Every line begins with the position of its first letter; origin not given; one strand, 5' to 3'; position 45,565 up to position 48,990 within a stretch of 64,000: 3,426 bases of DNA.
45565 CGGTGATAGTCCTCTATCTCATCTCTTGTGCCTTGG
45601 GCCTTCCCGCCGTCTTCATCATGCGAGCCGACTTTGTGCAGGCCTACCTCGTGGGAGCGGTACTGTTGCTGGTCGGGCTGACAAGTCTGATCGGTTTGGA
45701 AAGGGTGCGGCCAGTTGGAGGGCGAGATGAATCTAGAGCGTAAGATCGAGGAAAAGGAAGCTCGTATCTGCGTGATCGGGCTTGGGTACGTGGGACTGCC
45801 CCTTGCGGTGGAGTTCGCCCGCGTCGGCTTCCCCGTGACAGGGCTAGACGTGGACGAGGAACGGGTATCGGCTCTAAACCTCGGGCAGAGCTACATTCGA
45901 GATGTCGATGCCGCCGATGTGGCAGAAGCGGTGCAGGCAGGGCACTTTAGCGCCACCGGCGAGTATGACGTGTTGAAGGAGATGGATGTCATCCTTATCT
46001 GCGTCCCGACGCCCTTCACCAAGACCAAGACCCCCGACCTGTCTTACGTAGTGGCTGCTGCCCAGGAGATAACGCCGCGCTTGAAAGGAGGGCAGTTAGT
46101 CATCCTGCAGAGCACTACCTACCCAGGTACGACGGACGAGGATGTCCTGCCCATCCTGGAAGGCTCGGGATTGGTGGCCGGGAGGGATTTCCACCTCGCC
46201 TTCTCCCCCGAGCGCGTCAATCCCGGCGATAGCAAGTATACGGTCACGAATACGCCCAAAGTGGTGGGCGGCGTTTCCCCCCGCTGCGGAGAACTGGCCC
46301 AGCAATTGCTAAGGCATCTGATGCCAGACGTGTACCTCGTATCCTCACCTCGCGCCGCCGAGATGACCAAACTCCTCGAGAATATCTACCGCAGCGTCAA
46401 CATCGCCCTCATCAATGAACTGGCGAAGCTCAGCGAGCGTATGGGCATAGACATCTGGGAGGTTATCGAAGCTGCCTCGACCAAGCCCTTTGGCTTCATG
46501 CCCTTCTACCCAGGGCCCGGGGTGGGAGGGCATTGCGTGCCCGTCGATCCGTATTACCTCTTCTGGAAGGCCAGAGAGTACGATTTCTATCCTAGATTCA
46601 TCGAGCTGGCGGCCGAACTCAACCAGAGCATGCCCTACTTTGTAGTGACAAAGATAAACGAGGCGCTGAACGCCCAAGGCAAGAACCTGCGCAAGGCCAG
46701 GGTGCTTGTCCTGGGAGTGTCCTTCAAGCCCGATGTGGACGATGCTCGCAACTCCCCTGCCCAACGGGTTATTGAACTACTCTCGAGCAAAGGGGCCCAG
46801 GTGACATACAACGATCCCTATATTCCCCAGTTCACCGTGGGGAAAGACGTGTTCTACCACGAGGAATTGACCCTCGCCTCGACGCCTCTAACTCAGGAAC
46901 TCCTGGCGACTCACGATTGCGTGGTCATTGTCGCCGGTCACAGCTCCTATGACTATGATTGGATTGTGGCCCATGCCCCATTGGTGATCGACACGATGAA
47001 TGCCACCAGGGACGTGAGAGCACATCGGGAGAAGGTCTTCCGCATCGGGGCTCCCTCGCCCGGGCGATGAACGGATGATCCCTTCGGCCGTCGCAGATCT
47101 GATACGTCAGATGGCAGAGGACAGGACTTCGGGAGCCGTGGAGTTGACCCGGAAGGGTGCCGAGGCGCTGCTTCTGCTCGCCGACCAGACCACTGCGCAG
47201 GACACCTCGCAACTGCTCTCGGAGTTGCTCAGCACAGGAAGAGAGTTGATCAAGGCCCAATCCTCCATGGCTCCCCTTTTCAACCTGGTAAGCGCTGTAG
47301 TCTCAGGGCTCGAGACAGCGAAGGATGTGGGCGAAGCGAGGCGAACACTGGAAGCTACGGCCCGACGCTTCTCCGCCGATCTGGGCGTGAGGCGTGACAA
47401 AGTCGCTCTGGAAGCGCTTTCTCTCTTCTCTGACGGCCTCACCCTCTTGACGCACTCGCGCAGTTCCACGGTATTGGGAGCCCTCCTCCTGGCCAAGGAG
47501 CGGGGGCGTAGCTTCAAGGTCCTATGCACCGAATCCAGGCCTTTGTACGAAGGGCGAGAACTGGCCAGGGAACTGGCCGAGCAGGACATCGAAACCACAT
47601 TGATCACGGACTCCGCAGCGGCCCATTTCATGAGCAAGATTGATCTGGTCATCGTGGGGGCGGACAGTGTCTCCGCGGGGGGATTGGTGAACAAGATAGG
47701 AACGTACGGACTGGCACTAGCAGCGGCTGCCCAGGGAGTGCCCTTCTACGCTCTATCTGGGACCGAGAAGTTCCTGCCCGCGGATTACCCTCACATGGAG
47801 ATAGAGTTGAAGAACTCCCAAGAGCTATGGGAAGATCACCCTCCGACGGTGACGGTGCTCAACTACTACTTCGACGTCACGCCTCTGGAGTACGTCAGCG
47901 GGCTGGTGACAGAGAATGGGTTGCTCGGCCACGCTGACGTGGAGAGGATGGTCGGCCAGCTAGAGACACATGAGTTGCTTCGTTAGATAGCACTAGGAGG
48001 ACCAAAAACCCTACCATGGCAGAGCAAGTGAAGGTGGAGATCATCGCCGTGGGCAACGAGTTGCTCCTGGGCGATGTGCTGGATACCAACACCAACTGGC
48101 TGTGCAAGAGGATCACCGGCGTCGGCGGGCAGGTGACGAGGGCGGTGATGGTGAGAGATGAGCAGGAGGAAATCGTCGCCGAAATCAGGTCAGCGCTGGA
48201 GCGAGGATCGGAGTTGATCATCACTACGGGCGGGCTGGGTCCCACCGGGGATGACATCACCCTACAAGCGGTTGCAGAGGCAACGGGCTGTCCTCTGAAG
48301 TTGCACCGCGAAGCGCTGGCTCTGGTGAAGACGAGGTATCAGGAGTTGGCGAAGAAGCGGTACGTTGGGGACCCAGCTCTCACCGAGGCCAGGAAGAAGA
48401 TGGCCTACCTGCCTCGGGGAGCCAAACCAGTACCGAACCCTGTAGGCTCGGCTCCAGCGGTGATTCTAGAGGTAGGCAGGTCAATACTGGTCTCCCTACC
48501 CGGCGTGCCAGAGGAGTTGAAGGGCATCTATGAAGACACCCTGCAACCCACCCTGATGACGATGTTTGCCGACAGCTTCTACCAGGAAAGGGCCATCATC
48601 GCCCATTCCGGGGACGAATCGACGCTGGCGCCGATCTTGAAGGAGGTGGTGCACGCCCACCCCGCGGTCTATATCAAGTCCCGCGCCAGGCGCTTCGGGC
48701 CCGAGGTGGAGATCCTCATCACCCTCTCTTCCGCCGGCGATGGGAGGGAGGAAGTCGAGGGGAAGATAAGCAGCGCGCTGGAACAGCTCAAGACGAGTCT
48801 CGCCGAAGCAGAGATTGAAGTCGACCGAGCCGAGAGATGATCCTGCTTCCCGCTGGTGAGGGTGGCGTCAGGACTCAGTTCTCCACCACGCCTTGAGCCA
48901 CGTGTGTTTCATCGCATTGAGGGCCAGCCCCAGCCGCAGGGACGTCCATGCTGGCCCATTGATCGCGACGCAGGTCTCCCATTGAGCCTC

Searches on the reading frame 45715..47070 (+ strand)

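Call 74: search_protein_families(library=pfam, proteins=[window:45715-47070:+], max_evalue=0.000001)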
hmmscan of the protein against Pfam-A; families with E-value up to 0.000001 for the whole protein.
window:45715-47070:+ (451 aa): 4 families
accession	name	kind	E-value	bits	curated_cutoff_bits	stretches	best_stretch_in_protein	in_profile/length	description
PF03721.20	UDPG_MGDP_dh_N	-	7.2e-48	163.1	27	1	17-193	2-181/187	UDP-glucose/GDP-mannose dehydrogenase family, NAD binding domain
PF00984.24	UDPG_MGDP_dh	-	1.8e-33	115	25.4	1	213-304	1-93/94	UDP-glucose/GDP-mannose dehydrogenase family, central domain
PF03720.21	UDPG_MGDP_dh_C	-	4.9e-21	75.5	30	1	331-431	1-101/103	UDP-glucose/GDP-mannose dehydrogenase family, UDP binding domain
PF03446.21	NAD_binding_2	-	2.8e-08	34.4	21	1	17-141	1-101/161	NAD binding domain of 6-phosphogluconate dehydrogenase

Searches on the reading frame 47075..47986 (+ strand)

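Call 74: search_protein_families(library=pfam, proteins=[window:47075-47986:+], max_evalue=0.000001)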
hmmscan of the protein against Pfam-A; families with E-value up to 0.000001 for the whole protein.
window:47075-47986:+ (303 aa): 1 family
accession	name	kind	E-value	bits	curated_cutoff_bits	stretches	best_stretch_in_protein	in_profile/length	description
PF01008.23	IF-2B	-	7e-61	206.3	22.4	1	18-284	2-278/280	Initiation factor 2 subunit family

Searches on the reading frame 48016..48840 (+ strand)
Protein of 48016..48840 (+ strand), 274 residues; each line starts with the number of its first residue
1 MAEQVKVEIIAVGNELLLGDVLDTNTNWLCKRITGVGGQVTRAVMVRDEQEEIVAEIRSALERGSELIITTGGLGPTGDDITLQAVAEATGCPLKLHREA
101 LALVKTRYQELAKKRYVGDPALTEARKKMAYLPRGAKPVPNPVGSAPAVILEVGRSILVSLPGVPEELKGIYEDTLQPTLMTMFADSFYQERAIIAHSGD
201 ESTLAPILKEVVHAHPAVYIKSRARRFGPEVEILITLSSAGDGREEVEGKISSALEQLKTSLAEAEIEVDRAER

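Call 74: search_protein_families(library=pfam, proteins=[window:48016-48840:+], max_evalue=0.000001)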
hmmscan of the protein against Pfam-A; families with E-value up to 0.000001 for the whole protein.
window:48016-48840:+ (274 aa): 1 family
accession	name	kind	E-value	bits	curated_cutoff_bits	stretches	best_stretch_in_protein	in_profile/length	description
PF00994.29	MoCF_biosynth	-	3.4e-33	114.8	26.6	1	8-181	1-143/144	Probable molybdopterin binding domain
